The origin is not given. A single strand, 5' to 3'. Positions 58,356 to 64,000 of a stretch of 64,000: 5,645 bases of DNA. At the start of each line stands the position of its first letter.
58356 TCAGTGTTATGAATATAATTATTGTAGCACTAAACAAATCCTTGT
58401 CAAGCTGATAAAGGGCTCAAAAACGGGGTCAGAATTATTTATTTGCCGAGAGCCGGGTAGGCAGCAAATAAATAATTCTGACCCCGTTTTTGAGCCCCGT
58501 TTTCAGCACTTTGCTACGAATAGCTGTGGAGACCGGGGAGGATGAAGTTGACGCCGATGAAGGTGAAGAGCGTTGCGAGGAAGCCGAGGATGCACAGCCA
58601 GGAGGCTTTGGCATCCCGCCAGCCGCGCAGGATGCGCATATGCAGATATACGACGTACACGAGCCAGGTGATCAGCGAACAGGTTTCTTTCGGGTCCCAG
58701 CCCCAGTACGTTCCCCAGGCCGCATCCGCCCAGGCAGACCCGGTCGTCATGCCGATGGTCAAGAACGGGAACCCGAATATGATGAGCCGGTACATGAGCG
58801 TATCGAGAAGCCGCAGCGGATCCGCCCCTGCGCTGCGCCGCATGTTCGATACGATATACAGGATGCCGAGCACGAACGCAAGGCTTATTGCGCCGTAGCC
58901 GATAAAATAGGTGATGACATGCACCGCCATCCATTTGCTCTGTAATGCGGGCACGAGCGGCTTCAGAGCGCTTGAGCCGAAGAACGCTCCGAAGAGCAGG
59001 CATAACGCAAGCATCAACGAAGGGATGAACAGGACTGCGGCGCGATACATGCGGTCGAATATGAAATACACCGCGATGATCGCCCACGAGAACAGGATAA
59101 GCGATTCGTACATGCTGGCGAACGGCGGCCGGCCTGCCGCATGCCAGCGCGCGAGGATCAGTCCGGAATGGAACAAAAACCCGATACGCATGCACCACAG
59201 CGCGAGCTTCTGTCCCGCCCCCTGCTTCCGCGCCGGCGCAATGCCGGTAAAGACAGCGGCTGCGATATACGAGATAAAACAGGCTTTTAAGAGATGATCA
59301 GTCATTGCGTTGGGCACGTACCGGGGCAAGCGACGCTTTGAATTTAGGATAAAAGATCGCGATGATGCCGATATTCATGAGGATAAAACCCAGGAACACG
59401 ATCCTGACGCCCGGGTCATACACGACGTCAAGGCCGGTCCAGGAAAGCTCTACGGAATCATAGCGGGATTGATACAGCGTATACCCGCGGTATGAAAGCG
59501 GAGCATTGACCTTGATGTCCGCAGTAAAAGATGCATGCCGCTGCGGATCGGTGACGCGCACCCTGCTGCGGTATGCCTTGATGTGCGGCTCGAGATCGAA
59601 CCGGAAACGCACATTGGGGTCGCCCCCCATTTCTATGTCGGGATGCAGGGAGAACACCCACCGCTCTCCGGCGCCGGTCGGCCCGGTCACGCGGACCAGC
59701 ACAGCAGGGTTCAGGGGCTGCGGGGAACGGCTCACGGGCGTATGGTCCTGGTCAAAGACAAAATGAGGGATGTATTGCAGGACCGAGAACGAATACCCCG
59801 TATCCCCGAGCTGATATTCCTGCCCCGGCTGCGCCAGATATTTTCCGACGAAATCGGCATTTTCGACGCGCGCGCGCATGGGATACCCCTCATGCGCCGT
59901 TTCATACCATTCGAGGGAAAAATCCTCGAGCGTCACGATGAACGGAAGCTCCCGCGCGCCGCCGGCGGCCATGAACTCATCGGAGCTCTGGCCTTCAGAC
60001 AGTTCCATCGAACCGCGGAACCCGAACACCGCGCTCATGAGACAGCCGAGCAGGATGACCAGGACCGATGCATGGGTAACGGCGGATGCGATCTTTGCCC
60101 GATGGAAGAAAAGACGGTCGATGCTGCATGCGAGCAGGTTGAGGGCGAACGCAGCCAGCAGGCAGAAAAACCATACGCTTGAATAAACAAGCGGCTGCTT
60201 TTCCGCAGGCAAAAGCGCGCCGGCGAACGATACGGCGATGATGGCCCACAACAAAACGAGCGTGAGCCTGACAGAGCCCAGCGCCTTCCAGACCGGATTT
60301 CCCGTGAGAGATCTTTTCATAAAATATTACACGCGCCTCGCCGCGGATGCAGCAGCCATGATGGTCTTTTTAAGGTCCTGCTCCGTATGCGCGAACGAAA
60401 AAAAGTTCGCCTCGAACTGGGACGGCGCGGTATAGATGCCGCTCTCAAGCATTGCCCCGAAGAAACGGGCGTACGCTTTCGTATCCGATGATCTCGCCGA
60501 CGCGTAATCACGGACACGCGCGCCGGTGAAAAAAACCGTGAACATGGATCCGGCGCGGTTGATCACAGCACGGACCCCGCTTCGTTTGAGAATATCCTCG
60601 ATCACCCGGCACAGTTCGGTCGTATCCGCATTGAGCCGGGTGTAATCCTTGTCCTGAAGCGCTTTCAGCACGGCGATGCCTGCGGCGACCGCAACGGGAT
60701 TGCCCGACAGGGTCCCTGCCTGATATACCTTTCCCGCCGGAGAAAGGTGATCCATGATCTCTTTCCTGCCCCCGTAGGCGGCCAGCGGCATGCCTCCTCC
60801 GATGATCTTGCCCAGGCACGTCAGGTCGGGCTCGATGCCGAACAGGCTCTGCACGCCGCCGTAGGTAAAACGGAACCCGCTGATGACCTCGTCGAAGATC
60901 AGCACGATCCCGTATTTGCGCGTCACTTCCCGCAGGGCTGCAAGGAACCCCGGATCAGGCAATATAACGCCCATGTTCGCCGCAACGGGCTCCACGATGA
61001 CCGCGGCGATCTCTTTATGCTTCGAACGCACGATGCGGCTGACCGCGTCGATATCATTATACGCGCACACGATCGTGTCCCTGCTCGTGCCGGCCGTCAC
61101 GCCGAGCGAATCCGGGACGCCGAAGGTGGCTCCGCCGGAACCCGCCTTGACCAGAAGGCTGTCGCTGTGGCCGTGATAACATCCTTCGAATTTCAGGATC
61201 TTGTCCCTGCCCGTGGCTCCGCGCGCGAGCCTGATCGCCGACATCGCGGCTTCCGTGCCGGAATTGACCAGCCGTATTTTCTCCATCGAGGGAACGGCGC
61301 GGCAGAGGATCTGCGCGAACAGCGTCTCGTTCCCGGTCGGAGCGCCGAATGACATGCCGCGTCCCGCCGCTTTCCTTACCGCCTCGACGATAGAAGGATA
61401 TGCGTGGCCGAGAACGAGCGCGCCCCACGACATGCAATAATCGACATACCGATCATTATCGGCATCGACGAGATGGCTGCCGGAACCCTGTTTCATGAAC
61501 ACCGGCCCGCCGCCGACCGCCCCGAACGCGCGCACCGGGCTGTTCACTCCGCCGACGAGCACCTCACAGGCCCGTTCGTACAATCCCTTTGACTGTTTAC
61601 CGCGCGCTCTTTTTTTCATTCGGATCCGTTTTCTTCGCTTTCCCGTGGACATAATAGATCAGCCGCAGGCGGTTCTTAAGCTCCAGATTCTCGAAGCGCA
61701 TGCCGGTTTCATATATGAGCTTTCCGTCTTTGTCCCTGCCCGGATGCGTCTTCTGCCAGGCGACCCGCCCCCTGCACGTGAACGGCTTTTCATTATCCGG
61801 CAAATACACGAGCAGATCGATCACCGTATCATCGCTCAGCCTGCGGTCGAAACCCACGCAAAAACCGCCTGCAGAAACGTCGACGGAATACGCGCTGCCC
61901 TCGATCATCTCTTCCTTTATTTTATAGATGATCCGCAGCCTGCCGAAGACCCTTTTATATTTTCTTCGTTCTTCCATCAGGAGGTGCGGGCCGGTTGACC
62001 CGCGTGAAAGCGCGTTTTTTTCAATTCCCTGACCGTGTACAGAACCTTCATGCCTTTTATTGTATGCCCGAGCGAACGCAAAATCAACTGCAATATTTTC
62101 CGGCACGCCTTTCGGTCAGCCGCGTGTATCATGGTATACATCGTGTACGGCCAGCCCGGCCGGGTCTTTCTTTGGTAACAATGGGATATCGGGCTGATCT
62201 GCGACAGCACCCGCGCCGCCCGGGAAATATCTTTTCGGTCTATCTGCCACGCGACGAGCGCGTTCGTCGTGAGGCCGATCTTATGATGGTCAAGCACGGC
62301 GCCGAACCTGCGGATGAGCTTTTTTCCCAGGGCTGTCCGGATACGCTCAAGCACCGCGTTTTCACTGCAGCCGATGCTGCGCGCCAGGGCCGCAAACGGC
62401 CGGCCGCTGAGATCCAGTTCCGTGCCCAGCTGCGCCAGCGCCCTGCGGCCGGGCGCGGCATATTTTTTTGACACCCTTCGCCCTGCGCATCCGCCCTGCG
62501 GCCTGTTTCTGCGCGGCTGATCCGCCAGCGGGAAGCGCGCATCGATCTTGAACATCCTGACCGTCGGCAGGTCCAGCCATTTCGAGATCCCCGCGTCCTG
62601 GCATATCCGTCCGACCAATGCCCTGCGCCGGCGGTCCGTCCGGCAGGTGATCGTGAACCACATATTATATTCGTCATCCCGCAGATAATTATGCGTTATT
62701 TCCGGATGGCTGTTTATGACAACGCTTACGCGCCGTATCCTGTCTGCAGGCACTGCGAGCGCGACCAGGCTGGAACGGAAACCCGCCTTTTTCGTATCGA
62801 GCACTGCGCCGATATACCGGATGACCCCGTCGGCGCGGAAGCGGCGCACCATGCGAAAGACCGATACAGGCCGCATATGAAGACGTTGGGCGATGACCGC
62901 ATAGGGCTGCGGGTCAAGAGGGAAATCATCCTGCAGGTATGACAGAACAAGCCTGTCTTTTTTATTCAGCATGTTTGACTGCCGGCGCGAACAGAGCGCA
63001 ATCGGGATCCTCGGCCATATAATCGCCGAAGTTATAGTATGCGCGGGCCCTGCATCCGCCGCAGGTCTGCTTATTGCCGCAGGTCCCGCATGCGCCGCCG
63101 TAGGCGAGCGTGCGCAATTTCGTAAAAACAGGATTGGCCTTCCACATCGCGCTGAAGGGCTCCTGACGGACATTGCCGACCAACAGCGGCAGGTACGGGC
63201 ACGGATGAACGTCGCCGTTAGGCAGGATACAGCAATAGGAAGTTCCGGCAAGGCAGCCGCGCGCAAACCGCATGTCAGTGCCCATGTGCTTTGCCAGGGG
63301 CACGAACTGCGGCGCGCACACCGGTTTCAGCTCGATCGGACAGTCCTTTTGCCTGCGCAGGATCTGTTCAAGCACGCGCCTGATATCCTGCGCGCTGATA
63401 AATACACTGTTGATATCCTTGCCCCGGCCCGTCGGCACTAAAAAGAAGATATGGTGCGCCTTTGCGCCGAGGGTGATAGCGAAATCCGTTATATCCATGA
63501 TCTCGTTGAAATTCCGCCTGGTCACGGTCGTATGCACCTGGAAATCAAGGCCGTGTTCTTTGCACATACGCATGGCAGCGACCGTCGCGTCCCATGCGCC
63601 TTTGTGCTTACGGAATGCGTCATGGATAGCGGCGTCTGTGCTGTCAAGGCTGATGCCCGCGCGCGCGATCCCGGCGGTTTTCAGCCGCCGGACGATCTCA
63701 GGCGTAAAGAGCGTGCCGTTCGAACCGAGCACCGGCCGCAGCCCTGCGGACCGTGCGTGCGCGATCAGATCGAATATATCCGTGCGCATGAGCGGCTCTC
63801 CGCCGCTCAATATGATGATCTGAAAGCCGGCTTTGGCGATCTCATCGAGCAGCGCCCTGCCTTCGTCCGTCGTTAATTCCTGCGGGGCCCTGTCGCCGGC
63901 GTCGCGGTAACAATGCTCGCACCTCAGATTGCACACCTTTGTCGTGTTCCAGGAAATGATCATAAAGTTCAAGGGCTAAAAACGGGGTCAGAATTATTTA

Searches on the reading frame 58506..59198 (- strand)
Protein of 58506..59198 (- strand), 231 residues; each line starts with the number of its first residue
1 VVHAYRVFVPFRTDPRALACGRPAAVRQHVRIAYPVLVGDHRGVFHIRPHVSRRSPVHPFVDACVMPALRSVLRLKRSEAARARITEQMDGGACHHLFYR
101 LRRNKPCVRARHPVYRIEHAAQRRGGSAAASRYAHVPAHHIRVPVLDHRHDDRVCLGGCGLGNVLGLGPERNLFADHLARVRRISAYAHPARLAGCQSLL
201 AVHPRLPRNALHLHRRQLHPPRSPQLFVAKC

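Call 41: search_protein_families(library=pfam, proteins=[window:58506-59198:-], max_evalue=0.00001)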
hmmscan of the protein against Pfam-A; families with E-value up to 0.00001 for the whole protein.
window:58506-59198:- (231 aa): 0 families

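Call 46: search_protein_families(library=ncbifam, proteins=[window:58506-59198:-], max_evalue=0.001)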
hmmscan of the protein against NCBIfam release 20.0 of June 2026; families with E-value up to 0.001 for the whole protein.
window:58506-59198:- (231 aa): 0 families

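Call 57: search_protein_families(library=pfam, proteins=[window:58506-59198:-], max_evalue=0.1)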
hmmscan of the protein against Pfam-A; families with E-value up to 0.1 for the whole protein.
window:58506-59198:- (231 aa): 1 family
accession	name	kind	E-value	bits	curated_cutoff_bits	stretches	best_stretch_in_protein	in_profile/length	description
PF06474.18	LPAM_MltD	-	0.00011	22.7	24.8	1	171-198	7-34/34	MltD lipid attachment motif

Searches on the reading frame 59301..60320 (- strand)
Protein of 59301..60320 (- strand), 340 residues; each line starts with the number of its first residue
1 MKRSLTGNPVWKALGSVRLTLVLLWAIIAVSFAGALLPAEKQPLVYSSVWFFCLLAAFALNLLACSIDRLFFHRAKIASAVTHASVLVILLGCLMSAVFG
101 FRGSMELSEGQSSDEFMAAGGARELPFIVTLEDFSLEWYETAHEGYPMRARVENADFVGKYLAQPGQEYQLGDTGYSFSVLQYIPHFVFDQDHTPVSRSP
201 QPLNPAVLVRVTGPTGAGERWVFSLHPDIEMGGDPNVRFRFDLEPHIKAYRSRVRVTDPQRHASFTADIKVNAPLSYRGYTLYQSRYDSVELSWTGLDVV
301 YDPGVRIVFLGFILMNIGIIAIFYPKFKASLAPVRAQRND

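Call 41: search_protein_families(library=pfam, proteins=[window:59301-60320:-], max_evalue=0.00001)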
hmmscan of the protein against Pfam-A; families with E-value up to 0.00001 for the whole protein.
window:59301-60320:- (340 aa): 1 family
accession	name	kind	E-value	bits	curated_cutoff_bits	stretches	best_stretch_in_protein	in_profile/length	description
PF05140.19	ResB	-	4.8e-31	108.5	24.6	2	77-144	152-222/486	ResB-like family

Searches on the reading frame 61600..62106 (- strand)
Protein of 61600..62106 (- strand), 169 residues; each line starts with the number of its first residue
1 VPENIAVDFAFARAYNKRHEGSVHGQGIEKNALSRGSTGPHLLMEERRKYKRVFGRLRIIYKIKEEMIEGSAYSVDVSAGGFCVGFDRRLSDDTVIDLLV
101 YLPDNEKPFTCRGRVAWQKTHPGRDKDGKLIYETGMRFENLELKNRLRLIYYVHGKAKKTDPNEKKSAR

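Call 27: search_protein_families(library=pfam, proteins=[window:61600-62106:-], max_evalue=0.001)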
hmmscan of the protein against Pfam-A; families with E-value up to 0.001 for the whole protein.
window:61600-62106:- (169 aa): 1 family
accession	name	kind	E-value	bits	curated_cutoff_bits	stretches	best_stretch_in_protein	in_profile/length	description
PF07238.19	PilZ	-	9.3e-11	42.4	22.5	1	46-153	1-100/102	PilZ domain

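Call 46: search_protein_families(library=ncbifam, proteins=[window:61600-62106:-], max_evalue=0.001)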
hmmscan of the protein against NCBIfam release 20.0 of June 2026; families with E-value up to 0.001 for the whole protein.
window:61600-62106:- (169 aa): 1 family
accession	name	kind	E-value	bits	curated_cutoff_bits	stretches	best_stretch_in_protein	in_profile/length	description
TIGR02266.1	gmx_TIGR02266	paralog_domain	8.5e-10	38.7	68.7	1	56-152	5-94/96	TIGR02266 family protein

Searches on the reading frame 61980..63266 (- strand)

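Call 41: search_protein_families(library=pfam, proteins=[window:61980-63266:-], max_evalue=0.00001)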
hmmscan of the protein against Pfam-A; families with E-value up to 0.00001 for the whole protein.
window:61980-63266:- (429 aa): 3 families
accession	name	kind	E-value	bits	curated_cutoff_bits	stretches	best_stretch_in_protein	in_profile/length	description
PF17805.7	AsnC_trans_reg2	-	1.3e-45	153.9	27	2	329-416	1-86/86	AsnC-like ligand binding domain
PF22451.2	NirdL-like_HTH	-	3.9e-22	78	27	2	104-150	1-47/47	Siroheme decarboxylase NirDL-like HTH domain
PF13404.12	HTH_AsnC-type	-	9.4e-07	29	27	0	289-310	18-39/42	AsnC-type helix-turn-helix domain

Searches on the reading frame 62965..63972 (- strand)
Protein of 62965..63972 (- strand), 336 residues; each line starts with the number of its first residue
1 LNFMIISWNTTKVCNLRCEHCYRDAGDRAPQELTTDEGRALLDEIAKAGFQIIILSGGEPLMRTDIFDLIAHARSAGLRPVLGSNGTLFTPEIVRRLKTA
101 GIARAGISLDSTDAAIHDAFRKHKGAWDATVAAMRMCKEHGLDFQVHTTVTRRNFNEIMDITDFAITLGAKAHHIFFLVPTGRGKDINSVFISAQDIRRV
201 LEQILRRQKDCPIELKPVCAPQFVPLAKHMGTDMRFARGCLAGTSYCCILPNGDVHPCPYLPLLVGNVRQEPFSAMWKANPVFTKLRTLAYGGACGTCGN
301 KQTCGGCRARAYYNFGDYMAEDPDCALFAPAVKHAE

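Call 46: search_protein_families(library=ncbifam, proteins=[window:62965-63972:-], max_evalue=0.001)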
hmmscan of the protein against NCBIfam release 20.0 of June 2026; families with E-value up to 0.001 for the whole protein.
window:62965-63972:- (336 aa): 75 families (the best 25 are shown)
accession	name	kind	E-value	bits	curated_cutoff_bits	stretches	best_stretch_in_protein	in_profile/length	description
TIGR04055.1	rSAM_NirJ2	equivalog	3e-150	500.2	500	1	5-325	1-322/326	putative heme d1 biosynthesis radical SAM protein NirJ2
TIGR04545.1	rSAM_ahbD_hemeb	equivalog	4.9e-107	358.3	500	1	5-326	1-336/339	heme b synthase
TIGR04053.2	TIGR04053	equivalog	7.3e-81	272.2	395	2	4-224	8-230/366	TIGR04053 family radical SAM/SPASM domain-containing protein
TIGR04347.1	pseudo_SAM_Halo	equivalog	4.3e-60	204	525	2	5-207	39-241/390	TIGR04347 family pseudo-SAM/SPASM protein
TIGR04546.1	rSAM_ahbC_deAc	equivalog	8.8e-58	195.9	650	2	5-210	40-245/390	12,18-didecarboxysiroheme deacetylase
TIGR04051.1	rSAM_NirJ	equivalog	7.5e-57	192.9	515.45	2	5-207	3-205/354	heme d1 biosynthesis radical SAM protein NirJ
TIGR04054.1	rSAM_NirJ1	equivalog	1.1e-56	192.1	650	2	5-208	37-240/387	putative heme d1 biosynthesis radical SAM protein NirJ1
TIGR03962.1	mycofact_rSAM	equivalog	2.8e-51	174.7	265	1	5-326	13-332/339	mycofactocin radical SAM maturase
TIGR04303.1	GeoRSP_rSAM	equivalog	1.5e-49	169.4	400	1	4-325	5-324/325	GeoRSP system radical SAM/SPASM protein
TIGR04133.1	rSAM_w_lipo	hypoth_equivalog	1.8e-38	132.4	425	1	6-307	26-330/350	TIGR04133 family radical SAM/SPASM protein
NF045574.1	sacti_mat_StsB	exception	3.3e-37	128.4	625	1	8-317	100-405/466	StsB family radical SAM/SPASM domain sactipeptide maturase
TIGR04251.1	SCM_rSAM_ScmF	equivalog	4.3e-37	128.3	400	1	8-318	8-332/353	SynChlorMet cassette radical SAM/SPASM protein ScmF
TIGR04103.1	rSAM_nif11_3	equivalog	1.7e-36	125.7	725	1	7-325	8-342/412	nif11-class peptide radical SAM maturase 3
NF050035.1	rSAM_WgK_link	exception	5.1e-36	124.4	650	2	5-210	10-215/367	radical SAM/SPASM peptide maturase WgkB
TIGR02109.1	PQQ_syn_pqqE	equivalog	7.6e-35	120.5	381.35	1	9-327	12-332/358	pyrroloquinoline quinone biosynthesis protein PqqE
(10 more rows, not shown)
